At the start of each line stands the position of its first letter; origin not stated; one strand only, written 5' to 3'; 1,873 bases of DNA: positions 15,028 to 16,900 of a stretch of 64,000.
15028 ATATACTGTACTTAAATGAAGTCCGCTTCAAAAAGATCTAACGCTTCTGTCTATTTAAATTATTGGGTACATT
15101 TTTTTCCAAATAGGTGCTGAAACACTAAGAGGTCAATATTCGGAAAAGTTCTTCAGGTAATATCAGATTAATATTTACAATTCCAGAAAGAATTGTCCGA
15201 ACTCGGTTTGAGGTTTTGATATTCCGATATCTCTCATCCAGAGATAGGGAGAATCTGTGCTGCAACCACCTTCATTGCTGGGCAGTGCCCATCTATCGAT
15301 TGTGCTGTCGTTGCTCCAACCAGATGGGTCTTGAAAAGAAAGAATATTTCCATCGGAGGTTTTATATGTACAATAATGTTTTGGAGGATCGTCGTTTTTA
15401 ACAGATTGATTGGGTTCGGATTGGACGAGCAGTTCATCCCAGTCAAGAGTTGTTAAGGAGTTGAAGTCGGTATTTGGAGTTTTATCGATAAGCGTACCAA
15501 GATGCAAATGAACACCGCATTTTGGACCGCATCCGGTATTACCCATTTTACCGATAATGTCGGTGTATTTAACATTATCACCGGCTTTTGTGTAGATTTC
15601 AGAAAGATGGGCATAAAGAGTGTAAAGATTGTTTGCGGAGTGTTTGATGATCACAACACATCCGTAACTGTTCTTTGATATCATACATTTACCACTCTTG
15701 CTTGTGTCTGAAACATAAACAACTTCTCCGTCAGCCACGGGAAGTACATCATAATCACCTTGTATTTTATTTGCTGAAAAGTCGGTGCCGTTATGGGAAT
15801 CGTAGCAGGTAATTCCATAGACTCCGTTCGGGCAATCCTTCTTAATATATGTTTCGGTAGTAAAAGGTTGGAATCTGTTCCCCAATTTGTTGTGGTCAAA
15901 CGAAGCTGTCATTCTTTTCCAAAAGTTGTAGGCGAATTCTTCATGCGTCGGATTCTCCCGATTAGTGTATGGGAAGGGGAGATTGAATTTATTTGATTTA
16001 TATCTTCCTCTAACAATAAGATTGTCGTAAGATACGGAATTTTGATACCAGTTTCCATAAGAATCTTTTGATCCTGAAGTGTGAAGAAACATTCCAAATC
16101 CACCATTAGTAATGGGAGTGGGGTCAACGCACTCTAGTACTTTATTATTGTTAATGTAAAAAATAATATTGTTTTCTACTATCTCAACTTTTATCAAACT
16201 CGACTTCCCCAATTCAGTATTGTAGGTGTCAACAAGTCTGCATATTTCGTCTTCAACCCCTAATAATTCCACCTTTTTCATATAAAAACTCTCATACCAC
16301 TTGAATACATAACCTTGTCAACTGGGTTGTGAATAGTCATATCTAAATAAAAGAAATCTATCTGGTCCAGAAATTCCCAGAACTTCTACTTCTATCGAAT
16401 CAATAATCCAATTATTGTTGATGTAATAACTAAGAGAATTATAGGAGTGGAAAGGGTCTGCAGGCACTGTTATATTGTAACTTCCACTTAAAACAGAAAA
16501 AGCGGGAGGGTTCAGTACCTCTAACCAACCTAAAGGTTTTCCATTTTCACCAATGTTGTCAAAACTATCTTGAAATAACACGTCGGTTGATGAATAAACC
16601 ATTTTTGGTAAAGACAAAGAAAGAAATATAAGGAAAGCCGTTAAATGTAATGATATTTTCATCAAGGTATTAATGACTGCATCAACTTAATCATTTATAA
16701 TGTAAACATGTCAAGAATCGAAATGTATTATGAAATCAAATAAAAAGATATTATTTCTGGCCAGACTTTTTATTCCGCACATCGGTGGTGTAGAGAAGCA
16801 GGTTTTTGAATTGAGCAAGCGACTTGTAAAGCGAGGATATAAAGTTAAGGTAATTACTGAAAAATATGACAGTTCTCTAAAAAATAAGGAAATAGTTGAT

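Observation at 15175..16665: Secreted lectin-like/M23 peptidase gene split by a single in-frame TGA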

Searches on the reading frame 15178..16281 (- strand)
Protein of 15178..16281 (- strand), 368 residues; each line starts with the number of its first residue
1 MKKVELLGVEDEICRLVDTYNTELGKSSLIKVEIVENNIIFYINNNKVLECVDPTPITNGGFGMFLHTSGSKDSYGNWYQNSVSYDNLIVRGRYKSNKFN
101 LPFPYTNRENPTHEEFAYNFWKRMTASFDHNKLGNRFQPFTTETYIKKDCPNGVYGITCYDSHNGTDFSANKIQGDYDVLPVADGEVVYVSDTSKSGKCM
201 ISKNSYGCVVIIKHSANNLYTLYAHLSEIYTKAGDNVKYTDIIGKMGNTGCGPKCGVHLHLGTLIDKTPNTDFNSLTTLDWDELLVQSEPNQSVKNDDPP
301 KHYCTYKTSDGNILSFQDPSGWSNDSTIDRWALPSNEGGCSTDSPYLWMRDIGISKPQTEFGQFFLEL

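Call 7: search_protein_families(library=pfam, max_evalue=1, proteins=[window:15178-16281:-])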
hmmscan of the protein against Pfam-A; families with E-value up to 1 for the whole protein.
seq(368 aa): 1 family
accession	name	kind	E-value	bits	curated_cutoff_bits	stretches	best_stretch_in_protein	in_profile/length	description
PF01551.29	Peptidase_M23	-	1.7e-18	67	28.7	1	162-265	2-89/96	Peptidase family M23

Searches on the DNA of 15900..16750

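Call 38: search_rna_families(source=window, start=15900, end=16750, threshold=evalue, max_evalue=1)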
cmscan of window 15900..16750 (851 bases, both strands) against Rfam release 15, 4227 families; matches with E-value up to 1: 1.
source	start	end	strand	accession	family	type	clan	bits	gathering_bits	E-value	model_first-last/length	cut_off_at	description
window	16352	16393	-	RF00161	nos_TCE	Cis-reg;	-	22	60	0.15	1-64/64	no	Nanos 3' UTR translation control element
